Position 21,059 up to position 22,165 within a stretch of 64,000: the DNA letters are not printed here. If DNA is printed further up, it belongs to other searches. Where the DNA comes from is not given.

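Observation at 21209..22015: nar-linked Crp/Fnr regulator with a C-terminal Cys cluster instead of the proteobacterial N-terminal FNR cluster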

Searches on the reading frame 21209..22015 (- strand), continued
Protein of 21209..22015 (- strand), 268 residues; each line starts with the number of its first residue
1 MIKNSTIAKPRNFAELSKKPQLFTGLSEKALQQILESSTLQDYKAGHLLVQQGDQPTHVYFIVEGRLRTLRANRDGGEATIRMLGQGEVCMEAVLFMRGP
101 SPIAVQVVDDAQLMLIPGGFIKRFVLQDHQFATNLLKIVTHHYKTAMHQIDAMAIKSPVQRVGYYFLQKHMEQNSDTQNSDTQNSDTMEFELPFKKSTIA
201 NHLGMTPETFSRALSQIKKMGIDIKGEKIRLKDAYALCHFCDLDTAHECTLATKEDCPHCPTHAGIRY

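Call 35: find_encoding_contigs(protein=P0149, flank=10000, max_places=2)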
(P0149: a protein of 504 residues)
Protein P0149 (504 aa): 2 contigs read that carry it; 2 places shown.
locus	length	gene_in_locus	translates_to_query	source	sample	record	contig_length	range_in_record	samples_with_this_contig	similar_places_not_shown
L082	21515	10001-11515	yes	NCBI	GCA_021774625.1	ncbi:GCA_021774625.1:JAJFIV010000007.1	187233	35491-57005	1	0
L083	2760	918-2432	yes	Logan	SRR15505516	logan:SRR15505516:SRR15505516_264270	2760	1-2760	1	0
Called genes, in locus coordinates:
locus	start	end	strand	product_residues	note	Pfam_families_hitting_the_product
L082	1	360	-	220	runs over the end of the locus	PF04586:Peptidase_S78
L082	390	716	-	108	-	PF19622:DUF6127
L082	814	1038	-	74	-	-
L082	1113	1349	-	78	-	-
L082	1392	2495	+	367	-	PF08238:Sel1 (faint)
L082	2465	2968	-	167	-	-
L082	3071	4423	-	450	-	PF04860:Phage_portal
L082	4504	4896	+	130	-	-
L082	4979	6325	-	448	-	PF03237:Terminase_6N, PF17289:Terminase_6C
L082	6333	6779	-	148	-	-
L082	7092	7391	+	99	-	-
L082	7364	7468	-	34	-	-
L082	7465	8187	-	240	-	PF20057:DUF6456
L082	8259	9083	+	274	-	PF13340:DUF4096, PF01609:DDE_Tnp_1, PF13586:DDE_Tnp_1_2 (weak)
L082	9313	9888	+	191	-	PF01381:HTH_3, PF13443:HTH_26 (weak), PF13560:HTH_31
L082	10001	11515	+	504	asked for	PF08376:NIT, PF00027:cNMP_binding, PF13545:HTH_Crp_2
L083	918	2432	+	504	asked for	PF08376:NIT, PF00027:cNMP_binding, PF13545:HTH_Crp_2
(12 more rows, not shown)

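Call 36: find_encoding_contigs(protein=P0350, flank=10000, max_places=2)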
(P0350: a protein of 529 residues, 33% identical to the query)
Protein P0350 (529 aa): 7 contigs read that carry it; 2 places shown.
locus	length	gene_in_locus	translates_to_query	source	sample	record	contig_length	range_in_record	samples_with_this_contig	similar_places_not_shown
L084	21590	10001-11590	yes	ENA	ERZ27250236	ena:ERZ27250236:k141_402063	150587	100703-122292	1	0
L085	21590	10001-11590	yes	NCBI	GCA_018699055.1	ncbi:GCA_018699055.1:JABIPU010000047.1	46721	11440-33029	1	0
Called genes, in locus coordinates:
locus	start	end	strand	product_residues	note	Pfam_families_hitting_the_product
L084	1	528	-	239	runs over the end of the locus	PF02665:Nitrate_red_gam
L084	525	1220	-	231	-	PF02613:Nitrate_red_del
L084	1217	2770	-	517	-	PF13237:Fer4_10, PF13247:Fer4_11, PF12838:Fer4_7 (weak), PF14711:Nitr_red_bet_C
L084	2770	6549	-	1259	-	PF14710:Nitr_red_alph_N, PF00384:Molybdopterin, PF28599:NarG_dom_V, PF01568:Molydop_binding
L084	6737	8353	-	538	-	PF07690:MFS_1 (faint)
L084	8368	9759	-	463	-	PF07690:MFS_1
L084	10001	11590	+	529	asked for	PF08376:NIT, PF00027:cNMP_binding, PF13545:HTH_Crp_2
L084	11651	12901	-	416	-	PF13372:Alginate_exp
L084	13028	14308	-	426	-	PF07219:HemY_N, PF12895:ANAPC3 (faint), PF07719:TPR_2 (faint), PF13174:TPR_6 (faint), PF13428:TPR_14 (faint), PF14559:TPR_19 (weak)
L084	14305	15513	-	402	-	-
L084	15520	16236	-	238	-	PF02602:HEM4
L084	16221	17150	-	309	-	PF01379:Porphobil_deam, PF03900:Porphobil_deamC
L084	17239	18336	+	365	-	PF00814:TsaD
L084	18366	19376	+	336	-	PF01210:NAD_Gly3P_dh_N, PF02558:ApbA, PF07479:NAD_Gly3P_dh_C, PF20618:GPD_NAD_C_bact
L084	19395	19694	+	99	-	PF03795:YCII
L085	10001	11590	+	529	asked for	PF08376:NIT, PF00027:cNMP_binding, PF13545:HTH_Crp_2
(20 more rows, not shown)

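Call 39: fold_search(model_id=the predicted structure, library=pdb)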
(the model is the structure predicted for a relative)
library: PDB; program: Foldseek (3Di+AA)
matches with E <= 10: 1842; with E <= 0.001: 633
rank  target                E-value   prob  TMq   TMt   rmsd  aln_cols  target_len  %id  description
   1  3h3z_A                3.3e-16  1.00  0.42  0.49   8.1       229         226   26  Crystal structure of a putative cyclic nucleotide binding protein (spoa0323) from ruegeria pomeroyi dss-3 at 2.35 A re (released 2009-05-05)
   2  3fx3_A                5.5e-16  1.00  0.42  0.51   8.4       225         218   24  Structure of a putative cAMP-binding regulatory protein from Silicibacter pomeroyi DSS-3 (released 2009-03-24)
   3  4ev0_A                7.8e-16  1.00  0.50  0.62  12.2       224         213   21  Crystal Structure of Thermus thermophilus Catabolite Activator Protein (released 2012-06-20)
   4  3h3z_B                1.2e-15  1.00  0.42  0.49   8.1       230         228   24  Crystal structure of a putative cyclic nucleotide binding protein (spoa0323) from ruegeria pomeroyi dss-3 at 2.35 A re (released 2009-05-05)
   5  4ev0_D                1.4e-15  1.00  0.47  0.58  13.4       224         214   20  Crystal Structure of Thermus thermophilus Catabolite Activator Protein (released 2012-06-20)
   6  3fx3_B                2.7e-15  1.00  0.42  0.48   8.2       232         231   24  Structure of a putative cAMP-binding regulatory protein from Silicibacter pomeroyi DSS-3 (released 2009-03-24)
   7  7pza_B                7.2e-15  1.00  0.58  0.67   5.1       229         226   16  Structure of the Clr-cAMP-DNA complex (released 2022-11-02)
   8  7pza_A                8.1e-15  1.00  0.59  0.68   5.0       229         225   16  Structure of the Clr-cAMP-DNA complex (released 2022-11-02)
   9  7pzb_A                1.1e-14  1.00  0.58  0.67   4.8       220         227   18  Structure of the Clr-cAMP-DNA complex (released 2022-11-02)
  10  3r6s_C                1.6e-14  1.00  0.52  0.60   6.0       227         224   18  Crystal structure of GlxR transcription factor from Corynebacterium glutamicum with cAMP (released 2012-03-28)
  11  4a2u_H                1.6e-14  1.00  0.50  0.58   6.4       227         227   17  CRP(CAP) from Myco. Tuberculosis, with cAMP (released 2012-10-10)
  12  9qmc                  1.7e-14  1.00  0.54  0.60   5.7       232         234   18  Crystal structure of holo-S24F-FNR of A. fischeri (released 2026-04-08)
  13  3mzh_A                1.8e-14  1.00  0.54  0.62   5.9       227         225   18  Crystal structure of cAMP receptor protein from mycobacterium tuberculosis in complex with cAMP and its DNA binding el (released 2011-06-08)
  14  9qly                  2.0e-14  1.00  0.53  0.60   5.7       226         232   18  Crystal structure of holo-D130A-FNR of A. fischeri (released 2026-04-08)
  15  8qto                  2.6e-14  1.00  0.53  0.59   5.7       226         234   18  CRYSTAL STRUCTURE OF HOLO-L28H-FNR OF A. FISCHERI (released 2023-11-29)
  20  3dkw_A                4.1e-14  1.00  0.43  0.50  11.8       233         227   24  Crystal Structure of DNR from Pseudomonas aeruginosa. (released 2009-05-19)
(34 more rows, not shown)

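Call 50: search_dna_similar(query=window:21209-22015:-, collection=plasmids, mode=protein, max_evalue=1e-10, max_rows=30)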
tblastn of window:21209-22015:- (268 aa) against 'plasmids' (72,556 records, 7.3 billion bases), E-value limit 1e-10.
Records with a match: 288; places in all: 291; records where one place covers at least 80% of the query: 219.
Best place of each record, by identity: <60% 288.
By first word of the organism name: Rhizobium 126; Sinorhizobium 64; Bacillus 19; Paracoccus 13; Enterococcus 10; Azospirillum 9; Roseibium 7; Ruegeria 4; Labrenzia 4; Shinella 3; and 23 more.
By predicted mobility (MOB-suite, as given by PLSDB): conjugative 165; non-mobilizable 116; mobilizable 7.
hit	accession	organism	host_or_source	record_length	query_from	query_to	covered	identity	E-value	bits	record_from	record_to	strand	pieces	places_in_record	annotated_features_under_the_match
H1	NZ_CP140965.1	Sinorhizobium medicae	Medicago lupulina,whole organism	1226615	20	243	84%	28.0%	6e-20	96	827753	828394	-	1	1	record has no annotation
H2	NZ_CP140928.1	Sinorhizobium medicae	Medicago lupulina,whole organism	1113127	21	243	83%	27.7%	2e-19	94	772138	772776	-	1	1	record has no annotation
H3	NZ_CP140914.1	Sinorhizobium medicae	Medicago lupulina,whole organism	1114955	21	243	83%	27.7%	2e-19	94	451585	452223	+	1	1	record has no annotation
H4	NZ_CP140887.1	Sinorhizobium medicae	Medicago lupulina,whole organism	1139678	21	243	83%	27.7%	2e-19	94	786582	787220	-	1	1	none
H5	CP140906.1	Sinorhizobium medicae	Medicago lupulina,whole organism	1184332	21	243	83%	27.7%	2e-19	94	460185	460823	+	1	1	Crp/Fnr family transcriptional regulator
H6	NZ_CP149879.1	Sinorhizobium medicae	Medicago sativa,Cell Culture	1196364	21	243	83%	27.7%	2e-19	94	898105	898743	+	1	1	record has no annotation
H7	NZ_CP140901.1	Sinorhizobium medicae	Medicago lupulina,whole organism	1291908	21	243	83%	27.7%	2e-19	94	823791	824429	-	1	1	record has no annotation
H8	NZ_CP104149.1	Sinorhizobium medicae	Trigonella foenum-graecum,cell culture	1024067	21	243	83%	27.7%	3e-19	94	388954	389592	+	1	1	record has no annotation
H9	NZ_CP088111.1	Sinorhizobium medicae WSM1115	cell culture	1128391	21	243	83%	27.7%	3e-19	94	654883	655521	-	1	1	record has no annotation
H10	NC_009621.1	Sinorhizobium medicae WSM419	-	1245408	21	243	83%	27.7%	3e-19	94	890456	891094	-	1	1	record has no annotation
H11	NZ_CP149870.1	Sinorhizobium medicae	Melilotus albus,Cell Culture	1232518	21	243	83%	27.7%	7e-19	93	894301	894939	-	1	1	record has no annotation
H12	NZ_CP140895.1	Sinorhizobium medicae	Medicago lupulina,whole organism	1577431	21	243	83%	27.7%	7e-19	93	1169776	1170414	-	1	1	record has no annotation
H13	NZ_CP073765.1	Methylovirgula sp. HY1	soil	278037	12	241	86%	26.5%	5e-26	114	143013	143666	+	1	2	Crp/Fnr family transcriptional regulator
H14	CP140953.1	Sinorhizobium meliloti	Medicago lupulina,whole organism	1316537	21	240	82%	27.7%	2e-16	86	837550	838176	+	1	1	Crp/Fnr family transcriptional regulator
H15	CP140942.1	Sinorhizobium meliloti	Medicago lupulina,whole organism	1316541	21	240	82%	27.7%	2e-16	86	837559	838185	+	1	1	Crp/Fnr family transcriptional regulator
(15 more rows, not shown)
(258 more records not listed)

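Call 65: find_encoding_contigs(protein=P0017, flank=10000, max_places=1)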
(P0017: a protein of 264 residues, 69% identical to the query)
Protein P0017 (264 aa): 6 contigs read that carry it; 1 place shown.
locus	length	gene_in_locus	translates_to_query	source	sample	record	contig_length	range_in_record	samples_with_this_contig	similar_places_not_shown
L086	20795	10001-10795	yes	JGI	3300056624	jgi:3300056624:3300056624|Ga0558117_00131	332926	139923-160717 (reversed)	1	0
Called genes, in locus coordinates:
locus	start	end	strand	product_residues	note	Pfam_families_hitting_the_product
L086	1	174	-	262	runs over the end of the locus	PF13145:Rotamase_2, PF13616:Rotamase_3, PF00639:Rotamase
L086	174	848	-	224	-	PF02665:Nitrate_red_gam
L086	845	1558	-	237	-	PF02613:Nitrate_red_del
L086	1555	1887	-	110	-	-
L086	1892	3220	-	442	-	PF13237:Fer4_10, PF13247:Fer4_11, PF12838:Fer4_7 (weak), PF14711:Nitr_red_bet_C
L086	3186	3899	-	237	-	PF01568:Molydop_binding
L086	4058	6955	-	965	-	PF14710:Nitr_red_alph_N, PF00384:Molybdopterin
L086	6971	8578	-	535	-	PF07690:MFS_1 (weak)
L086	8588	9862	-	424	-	PF07690:MFS_1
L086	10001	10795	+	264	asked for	PF00027:cNMP_binding, PF13545:HTH_Crp_2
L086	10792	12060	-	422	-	PF03453:MoeA_N, PF00994:MoCF_biosynth, PF03454:MoeA_C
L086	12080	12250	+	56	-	-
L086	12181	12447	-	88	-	-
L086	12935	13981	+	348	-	-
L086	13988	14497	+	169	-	-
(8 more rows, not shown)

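Call 66: find_encoding_contigs(protein=P0109, flank=10000, max_places=1)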
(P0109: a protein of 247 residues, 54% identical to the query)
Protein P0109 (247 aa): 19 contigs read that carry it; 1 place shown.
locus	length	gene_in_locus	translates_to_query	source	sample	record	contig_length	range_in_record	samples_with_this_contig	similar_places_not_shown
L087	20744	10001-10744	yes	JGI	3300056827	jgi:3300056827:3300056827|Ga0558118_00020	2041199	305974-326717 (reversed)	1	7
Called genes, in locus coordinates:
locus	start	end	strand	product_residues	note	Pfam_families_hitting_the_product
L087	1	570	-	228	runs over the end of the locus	PF02665:Nitrate_red_gam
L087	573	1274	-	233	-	PF02613:Nitrate_red_del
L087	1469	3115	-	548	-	PF12838:Fer4_7 (weak), PF13237:Fer4_10, PF13247:Fer4_11, PF14711:Nitr_red_bet_C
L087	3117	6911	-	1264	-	PF14710:Nitr_red_alph_N, PF00384:Molybdopterin, PF28599:NarG_dom_V, PF01568:Molydop_binding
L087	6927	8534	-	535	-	PF07690:MFS_1 (weak)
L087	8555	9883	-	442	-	PF07690:MFS_1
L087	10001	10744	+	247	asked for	PF00027:cNMP_binding, PF13545:HTH_Crp_2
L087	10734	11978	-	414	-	PF03453:MoeA_N, PF00994:MoCF_biosynth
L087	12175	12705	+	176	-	PF02036:SCP2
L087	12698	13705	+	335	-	PF01136:Peptidase_U32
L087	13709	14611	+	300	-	PF01136:Peptidase_U32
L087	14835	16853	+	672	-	PF13597:NRDD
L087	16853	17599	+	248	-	PF13353:Fer4_12, PF04055:Radical_SAM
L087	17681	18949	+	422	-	PF13372:Alginate_exp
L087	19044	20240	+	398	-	PF13784:Fic_N, PF02661:Fic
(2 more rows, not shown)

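Call 67: find_encoding_contigs(protein=P0063, flank=10000, max_places=1)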
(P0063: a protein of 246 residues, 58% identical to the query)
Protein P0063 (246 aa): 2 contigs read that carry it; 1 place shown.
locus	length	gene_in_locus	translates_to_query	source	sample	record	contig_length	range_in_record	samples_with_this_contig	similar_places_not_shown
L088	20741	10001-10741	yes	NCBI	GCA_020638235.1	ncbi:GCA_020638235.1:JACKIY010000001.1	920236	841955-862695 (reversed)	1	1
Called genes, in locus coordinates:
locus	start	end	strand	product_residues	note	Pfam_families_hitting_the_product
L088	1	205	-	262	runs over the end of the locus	PF13145:Rotamase_2, PF13616:Rotamase_3, PF00639:Rotamase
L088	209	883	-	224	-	PF02665:Nitrate_red_gam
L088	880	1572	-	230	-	PF02613:Nitrate_red_del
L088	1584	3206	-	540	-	PF12838:Fer4_7 (weak), PF13237:Fer4_10, PF13247:Fer4_11, PF14711:Nitr_red_bet_C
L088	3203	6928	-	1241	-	PF14710:Nitr_red_alph_N, PF00384:Molybdopterin, PF28599:NarG_dom_V, PF01568:Molydop_binding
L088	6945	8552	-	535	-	PF07690:MFS_1 (weak)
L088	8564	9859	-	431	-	PF07690:MFS_1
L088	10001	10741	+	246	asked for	PF00027:cNMP_binding, PF13545:HTH_Crp_2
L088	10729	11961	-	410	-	PF03453:MoeA_N, PF00994:MoCF_biosynth, PF03454:MoeA_C (weak)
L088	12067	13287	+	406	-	PF13372:Alginate_exp (weak)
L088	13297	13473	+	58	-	-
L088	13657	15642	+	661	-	PF13597:NRDD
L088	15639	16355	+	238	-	PF13353:Fer4_12, PF04055:Radical_SAM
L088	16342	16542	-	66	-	PF01381:HTH_3 (weak)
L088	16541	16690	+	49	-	-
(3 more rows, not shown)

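Call 81: search_protein_families(library=pfam, proteins=[L055:7177-9399:+, L055:11122-13347:+, L055:13435-15447:+, L055:15664-17037:+, L055:5245-7092:-, L059:8440-9405:+, L059:10753-11982:-, L059:12857-14893:-, L059:6998-7792:+, L059:4379-5779:-], max_evalue=0.0001)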
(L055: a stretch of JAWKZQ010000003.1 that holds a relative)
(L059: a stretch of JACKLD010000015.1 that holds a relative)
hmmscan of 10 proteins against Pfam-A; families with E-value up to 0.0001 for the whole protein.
L055:7177-9399:+ (740 aa): 6 families
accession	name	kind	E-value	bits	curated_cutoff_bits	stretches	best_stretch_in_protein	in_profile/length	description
PF02896.24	PEP-utilizers_C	-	4.2e-95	318.7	22.8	1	417-706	3-292/293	PEP-utilising enzyme, PEP-binding domain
PF05524.18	PEP-utilisers_N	-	7.2e-20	71.8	24.4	1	170-291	1-121/121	PEP-utilising enzyme, N-terminal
PF00391.29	PEP-utilizers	-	3.4e-16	59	23.1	1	320-389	3-71/72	PEP-utilising enzyme, mobile domain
PF01590.32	GAF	-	5.6e-16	59.7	22.4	1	26-152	7-131/133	GAF domain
PF13185.12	GAF_2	-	1.7e-14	54.6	28.6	1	25-153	8-134/136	GAF domain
PF13492.12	GAF_3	-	6.1e-07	30.3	27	1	26-152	7-125/129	GAF domain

L055:11122-13347:+ (741 aa): 2 families
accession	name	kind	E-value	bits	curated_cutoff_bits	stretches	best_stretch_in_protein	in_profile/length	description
PF12801.12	Fer4_5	-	9e-22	77.2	22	2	519-564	2-47/48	4Fe-4S binding domain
PF04205.19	FMN_bind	-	3.4e-06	28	22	1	112-199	4-76/77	FMN-binding domain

L055:13435-15447:+ (670 aa): 3 families
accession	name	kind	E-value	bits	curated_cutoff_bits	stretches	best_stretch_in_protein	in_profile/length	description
PF18764.7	nos_propeller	-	9.3e-37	125.2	30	1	457-527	1-71/71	Nitrous oxide reductase propeller repeat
PF18793.7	nos_propeller_2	-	5.3e-35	120.1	29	1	207-278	1-70/70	Nitrous oxide reductase propeller repeat 2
PF00116.26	COX2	-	1.8e-05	25.1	22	0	601-662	56-113/120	Cytochrome C oxidase subunit II, periplasmic domain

L055:15664-17037:+ (457 aa): 2 families
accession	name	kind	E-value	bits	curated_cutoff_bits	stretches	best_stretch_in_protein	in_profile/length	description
PF05048.19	NosD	-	7.2e-55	186.1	23.6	1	148-365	2-212/212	Periplasmic copper-binding protein (NosD)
PF13229.12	Beta_helix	-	3.8e-23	82.3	25.9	2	134-284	1-149/158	Right handed beta helix region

L055:5245-7092:- (615 aa): 3 families
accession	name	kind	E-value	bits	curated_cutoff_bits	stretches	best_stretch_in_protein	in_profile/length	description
PF01103.29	Omp85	-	2.3e-37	129.6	24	1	389-604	80-312/325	Omp85 superfamily domain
PF07244.20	POTRA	-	5.2e-19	69.2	21.3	1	233-293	1-65/79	Surface antigen variable number repeat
PF17243.7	POTRA_TamA_1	-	2.3e-13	50.4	26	1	68-142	2-73/74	POTRA domain TamA domain 1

L059:8440-9405:+ (321 aa): 1 family
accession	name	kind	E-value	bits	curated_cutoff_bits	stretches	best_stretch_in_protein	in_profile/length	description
PF05721.19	PhyH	-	1.9e-22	81.1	22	1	70-283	2-211/213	Phytanoyl-CoA dioxygenase (PhyH)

L059:10753-11982:- (409 aa): 5 families
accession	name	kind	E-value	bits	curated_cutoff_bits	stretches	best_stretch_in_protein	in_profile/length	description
PF03721.20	UDPG_MGDP_dh_N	-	8.3e-47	159.6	27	1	1-177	1-181/187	UDP-glucose/GDP-mannose dehydrogenase family, NAD binding domain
PF00984.24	UDPG_MGDP_dh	-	1.7e-22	79.8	25.4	1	198-285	2-93/94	UDP-glucose/GDP-mannose dehydrogenase family, central domain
PF03720.21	UDPG_MGDP_dh_C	-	3.2e-14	53.6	30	1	310-399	1-101/103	UDP-glucose/GDP-mannose dehydrogenase family, UDP binding domain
PF03446.21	NAD_binding_2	-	2.2e-09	38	21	1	2-130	1-106/161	NAD binding domain of 6-phosphogluconate dehydrogenase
PF02737.24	3HCDH_N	-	9.6e-05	22.8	22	0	3-41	2-40/180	3-hydroxyacyl-CoA dehydrogenase, NAD binding domain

L059:12857-14893:- (678 aa): 2 families
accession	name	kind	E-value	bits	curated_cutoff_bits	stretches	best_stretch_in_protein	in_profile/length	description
PF03772.21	Competence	-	1.1e-59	202.4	23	1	252-520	1-266/270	Competence protein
PF13567.11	DUF4131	-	4.7e-06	26.8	31.6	1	59-194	7-147/165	Domain of unknown function (DUF4131)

L059:6998-7792:+ (264 aa): 2 families
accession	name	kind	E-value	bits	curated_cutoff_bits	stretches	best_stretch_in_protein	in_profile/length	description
PF13356.12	Arm-DNA-bind_3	-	7e-26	90.6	27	1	23-107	1-82/83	Arm DNA-binding domain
PF22022.2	Phage_int_M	-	2.3e-21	76.3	27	1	120-189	1-70/96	Phage integrase central domain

L059:4379-5779:- (466 aa): 5 families
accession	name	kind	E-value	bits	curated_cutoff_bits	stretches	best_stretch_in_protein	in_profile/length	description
PF03721.20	UDPG_MGDP_dh_N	-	2.4e-66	223.3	27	1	32-214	2-187/187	UDP-glucose/GDP-mannose dehydrogenase family, NAD binding domain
PF00984.24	UDPG_MGDP_dh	-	3.5e-35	120.4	25.4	1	232-323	2-93/94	UDP-glucose/GDP-mannose dehydrogenase family, central domain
PF03720.21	UDPG_MGDP_dh_C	-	5.3e-33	113.9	30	1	347-447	1-103/103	UDP-glucose/GDP-mannose dehydrogenase family, UDP binding domain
PF03446.21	NAD_binding_2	-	8.3e-06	26.3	21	0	33-155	2-97/161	NAD binding domain of 6-phosphogluconate dehydrogenase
PF02737.24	3HCDH_N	-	8.4e-05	23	22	0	33-112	2-83/180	3-hydroxyacyl-CoA dehydrogenase, NAD binding domain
